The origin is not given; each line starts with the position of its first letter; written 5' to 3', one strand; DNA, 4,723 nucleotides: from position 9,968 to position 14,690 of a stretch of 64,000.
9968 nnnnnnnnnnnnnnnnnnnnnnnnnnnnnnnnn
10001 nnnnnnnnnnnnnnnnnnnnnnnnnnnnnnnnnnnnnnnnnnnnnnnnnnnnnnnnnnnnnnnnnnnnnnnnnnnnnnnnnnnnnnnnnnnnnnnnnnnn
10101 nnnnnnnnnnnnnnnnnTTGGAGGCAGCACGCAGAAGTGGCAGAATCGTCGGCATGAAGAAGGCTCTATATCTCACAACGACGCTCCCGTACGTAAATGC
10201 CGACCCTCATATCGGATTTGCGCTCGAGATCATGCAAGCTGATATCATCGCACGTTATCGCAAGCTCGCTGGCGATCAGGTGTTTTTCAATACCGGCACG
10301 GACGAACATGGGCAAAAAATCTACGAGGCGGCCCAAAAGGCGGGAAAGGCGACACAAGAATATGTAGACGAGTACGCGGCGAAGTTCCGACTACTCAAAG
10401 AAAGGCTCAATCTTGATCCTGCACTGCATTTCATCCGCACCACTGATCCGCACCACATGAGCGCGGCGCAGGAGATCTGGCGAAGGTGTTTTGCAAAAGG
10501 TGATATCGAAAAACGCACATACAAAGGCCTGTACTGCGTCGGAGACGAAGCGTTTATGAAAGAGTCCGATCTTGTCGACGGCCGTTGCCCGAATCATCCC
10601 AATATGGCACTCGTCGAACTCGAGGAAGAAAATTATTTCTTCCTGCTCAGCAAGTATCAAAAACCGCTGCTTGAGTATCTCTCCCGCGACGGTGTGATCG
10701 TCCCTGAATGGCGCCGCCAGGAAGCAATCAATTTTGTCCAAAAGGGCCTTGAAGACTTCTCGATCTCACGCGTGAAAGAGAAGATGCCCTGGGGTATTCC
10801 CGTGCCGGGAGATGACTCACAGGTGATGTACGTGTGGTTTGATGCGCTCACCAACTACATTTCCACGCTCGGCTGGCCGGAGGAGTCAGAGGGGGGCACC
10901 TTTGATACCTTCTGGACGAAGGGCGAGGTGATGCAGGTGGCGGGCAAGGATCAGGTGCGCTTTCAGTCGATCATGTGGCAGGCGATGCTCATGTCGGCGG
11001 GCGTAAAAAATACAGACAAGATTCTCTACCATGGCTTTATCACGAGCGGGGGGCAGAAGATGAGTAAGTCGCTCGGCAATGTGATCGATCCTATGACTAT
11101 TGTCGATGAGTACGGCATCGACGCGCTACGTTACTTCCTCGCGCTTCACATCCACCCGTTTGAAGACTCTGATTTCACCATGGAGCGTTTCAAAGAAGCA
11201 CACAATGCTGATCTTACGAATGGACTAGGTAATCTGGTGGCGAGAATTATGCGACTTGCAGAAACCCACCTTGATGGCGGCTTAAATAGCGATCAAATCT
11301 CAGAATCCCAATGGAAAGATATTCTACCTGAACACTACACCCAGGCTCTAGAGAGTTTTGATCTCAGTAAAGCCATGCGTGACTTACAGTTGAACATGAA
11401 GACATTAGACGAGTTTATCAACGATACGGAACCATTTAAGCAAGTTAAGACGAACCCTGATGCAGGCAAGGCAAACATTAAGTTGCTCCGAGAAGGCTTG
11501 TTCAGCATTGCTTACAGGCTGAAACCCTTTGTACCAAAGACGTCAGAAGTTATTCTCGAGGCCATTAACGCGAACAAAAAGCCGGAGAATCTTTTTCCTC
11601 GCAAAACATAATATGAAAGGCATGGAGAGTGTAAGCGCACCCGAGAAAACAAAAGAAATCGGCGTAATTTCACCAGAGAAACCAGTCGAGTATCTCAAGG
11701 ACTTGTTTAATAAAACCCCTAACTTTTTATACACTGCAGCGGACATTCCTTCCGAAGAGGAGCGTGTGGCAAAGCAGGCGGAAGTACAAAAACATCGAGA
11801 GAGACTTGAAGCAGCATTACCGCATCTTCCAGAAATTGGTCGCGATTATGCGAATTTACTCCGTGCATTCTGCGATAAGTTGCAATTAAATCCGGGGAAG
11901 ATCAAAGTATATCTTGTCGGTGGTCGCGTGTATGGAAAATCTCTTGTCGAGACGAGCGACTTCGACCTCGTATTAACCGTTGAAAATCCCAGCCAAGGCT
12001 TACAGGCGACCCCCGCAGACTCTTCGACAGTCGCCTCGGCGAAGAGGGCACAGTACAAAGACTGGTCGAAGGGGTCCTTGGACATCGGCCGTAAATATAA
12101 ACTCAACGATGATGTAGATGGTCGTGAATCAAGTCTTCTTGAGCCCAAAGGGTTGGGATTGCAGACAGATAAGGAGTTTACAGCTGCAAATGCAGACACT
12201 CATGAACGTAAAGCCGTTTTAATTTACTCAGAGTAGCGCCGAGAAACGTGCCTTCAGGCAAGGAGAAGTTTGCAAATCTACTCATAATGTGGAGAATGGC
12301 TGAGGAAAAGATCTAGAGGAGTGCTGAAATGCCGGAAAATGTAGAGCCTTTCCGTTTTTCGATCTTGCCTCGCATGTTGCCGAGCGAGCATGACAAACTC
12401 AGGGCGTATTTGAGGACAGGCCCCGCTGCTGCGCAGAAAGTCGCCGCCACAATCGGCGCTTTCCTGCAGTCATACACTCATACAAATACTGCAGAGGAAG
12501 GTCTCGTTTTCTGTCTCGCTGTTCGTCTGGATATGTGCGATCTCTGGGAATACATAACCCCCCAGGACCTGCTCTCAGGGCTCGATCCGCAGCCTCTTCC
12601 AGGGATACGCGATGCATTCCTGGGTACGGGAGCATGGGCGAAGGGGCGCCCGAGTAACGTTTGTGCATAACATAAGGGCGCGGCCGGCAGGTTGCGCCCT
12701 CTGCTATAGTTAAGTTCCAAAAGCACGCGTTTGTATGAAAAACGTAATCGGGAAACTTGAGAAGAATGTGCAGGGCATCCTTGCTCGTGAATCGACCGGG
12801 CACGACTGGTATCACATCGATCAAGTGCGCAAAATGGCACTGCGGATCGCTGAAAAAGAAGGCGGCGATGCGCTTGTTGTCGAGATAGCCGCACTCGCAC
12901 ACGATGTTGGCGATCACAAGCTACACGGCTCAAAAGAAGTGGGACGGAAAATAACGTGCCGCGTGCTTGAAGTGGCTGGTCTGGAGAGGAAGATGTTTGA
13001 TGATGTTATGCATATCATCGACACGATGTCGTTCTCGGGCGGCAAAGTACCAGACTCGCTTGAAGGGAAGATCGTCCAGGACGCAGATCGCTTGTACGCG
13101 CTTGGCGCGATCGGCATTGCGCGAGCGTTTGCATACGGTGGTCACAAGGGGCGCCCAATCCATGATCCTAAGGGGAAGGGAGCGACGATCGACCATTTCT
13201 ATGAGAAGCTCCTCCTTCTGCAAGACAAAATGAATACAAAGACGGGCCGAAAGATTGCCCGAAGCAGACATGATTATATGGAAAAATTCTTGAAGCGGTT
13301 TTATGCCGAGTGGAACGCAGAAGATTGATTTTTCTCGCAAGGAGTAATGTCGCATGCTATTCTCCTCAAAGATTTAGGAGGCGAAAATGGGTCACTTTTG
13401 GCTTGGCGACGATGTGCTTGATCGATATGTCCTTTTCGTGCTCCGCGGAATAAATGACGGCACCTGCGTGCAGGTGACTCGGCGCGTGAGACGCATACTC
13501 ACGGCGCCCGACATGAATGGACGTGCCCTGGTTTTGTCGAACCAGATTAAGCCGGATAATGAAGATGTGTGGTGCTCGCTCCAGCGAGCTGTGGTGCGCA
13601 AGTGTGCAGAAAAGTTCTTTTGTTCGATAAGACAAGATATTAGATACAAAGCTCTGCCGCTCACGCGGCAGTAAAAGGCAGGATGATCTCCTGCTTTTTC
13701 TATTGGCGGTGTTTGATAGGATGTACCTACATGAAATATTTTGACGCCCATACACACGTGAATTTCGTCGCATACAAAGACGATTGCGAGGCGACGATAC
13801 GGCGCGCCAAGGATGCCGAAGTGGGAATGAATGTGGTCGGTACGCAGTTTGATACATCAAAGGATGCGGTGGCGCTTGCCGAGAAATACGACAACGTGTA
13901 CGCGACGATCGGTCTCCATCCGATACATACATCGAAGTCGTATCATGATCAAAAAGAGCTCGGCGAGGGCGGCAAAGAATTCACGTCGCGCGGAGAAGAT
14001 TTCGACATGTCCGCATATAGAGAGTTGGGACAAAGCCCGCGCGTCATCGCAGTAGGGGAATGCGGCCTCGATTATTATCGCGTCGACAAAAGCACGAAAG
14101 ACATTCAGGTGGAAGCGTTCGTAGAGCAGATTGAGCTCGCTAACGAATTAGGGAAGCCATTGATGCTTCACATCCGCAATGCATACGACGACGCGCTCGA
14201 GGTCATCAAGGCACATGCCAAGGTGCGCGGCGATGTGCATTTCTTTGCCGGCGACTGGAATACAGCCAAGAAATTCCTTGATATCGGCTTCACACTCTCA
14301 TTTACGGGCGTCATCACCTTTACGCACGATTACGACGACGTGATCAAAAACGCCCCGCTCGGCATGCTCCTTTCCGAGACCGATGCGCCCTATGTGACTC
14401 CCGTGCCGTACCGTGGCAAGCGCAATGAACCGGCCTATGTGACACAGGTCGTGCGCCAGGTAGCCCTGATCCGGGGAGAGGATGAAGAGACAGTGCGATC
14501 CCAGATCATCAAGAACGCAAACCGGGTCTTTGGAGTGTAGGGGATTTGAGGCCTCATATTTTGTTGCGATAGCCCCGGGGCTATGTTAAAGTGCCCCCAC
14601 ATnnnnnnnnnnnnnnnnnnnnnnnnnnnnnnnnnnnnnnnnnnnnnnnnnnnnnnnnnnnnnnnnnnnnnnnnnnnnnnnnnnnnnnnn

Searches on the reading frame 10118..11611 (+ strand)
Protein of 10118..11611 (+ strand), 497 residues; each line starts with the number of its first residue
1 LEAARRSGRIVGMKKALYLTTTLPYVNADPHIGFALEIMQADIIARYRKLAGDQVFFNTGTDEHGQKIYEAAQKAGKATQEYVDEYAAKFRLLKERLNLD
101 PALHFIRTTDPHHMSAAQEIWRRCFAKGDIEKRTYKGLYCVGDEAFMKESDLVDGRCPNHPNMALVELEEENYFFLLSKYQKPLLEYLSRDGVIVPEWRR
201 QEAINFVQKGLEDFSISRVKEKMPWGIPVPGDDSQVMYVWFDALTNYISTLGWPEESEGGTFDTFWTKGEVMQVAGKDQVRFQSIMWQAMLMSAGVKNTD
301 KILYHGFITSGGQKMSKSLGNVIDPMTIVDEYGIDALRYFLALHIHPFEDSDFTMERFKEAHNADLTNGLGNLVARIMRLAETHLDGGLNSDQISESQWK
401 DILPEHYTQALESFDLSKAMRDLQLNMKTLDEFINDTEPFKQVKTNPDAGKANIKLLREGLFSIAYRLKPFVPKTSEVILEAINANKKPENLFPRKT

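Call 3: search_protein_families(library=pfam, proteins=[window:10118-11611:+], max_evalue=1)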
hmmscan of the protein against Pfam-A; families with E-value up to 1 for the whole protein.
window:10118-11611:+ (497 aa): 6 families
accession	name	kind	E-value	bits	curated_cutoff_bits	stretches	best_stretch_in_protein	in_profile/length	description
PF09334.17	tRNA-synt_1g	-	4.8e-97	325.6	20.1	2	169-378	180-391/391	tRNA synthetases class I (M)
PF00133.28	tRNA-synt_1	-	1.7e-32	113.2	22.7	2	233-343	295-404/414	tRNA synthetases class I (I, L, M and V)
PF01406.26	tRNA-synt_1e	-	1.3e-13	51.4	27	2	296-361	235-299/301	tRNA synthetases class I (C) catalytic domain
PF19303.5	Anticodon_3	-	4e-06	27.2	23.5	1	405-487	23-105/152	Anticodon binding domain of methionyl tRNA ligase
PF01921.24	tRNA-synt_1f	-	0.00018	21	27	1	275-358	240-325/360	tRNA synthetases class I (K)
PF08264.19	Anticodon_1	-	0.0099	16.2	25.1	1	406-484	14-94/148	Anticodon-binding domain of tRNA ligase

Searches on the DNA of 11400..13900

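Call 48: search_rna_families(source=window, start=11400, end=13900, threshold=evalue, max_evalue=1)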
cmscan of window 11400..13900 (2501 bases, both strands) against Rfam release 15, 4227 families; matches with E-value up to 1: 1.
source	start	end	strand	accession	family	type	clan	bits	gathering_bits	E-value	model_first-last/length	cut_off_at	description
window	13237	13280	+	RF03111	Zeta-pan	Gene; sRNA;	-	21.1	56.7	0.94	1-50/50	no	Zeta-pan RNA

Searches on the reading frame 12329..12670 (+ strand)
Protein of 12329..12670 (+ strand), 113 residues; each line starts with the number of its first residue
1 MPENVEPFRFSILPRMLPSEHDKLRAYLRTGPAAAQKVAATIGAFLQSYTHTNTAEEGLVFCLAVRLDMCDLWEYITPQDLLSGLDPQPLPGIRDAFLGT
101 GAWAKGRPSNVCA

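Call 3: search_protein_families(library=pfam, proteins=[window:12329-12670:+], max_evalue=1)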
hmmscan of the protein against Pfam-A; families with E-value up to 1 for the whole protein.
window:12329-12670:+ (113 aa): 0 families

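Call 4: search_protein_families(library=ncbifam, proteins=[window:12329-12670:+], max_evalue=1)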
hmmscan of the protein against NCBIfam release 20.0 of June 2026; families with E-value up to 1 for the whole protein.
window:12329-12670:+ (113 aa): 0 families

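Call 13: find_homologous_proteins(query=window:12329-12670:+, max_evalue=0.01)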
Query window:12329-12670:+ (113 aa): 1 proteins with E <= 0.01 among 8 candidates.
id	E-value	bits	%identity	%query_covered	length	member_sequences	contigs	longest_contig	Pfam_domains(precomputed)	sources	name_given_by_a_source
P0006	1.2e-71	256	100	100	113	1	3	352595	-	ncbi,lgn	-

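Call 49: search_protein_families(library=padloc, proteins=[window:12329-12670:+], max_evalue=0.1)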
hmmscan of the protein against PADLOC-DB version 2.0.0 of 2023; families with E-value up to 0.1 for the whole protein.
window:12329-12670:+ (113 aa): 0 families

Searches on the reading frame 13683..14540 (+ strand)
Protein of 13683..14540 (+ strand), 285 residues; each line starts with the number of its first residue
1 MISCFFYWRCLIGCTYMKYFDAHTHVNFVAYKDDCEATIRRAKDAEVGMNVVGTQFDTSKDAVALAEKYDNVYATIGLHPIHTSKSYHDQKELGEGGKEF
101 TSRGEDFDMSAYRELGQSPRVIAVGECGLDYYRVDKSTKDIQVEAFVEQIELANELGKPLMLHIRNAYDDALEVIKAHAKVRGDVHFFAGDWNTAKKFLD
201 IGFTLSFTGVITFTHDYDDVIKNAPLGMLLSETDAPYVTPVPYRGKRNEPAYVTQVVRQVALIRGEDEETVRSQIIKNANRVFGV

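Call 3: search_protein_families(library=pfam, proteins=[window:13683-14540:+], max_evalue=1)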
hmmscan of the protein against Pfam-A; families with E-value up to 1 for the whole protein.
window:13683-14540:+ (285 aa): 1 family
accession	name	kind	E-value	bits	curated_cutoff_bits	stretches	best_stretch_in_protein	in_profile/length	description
PF01026.27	TatD_DNase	-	1.1e-72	244.9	27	1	20-284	1-253/253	TatD related DNase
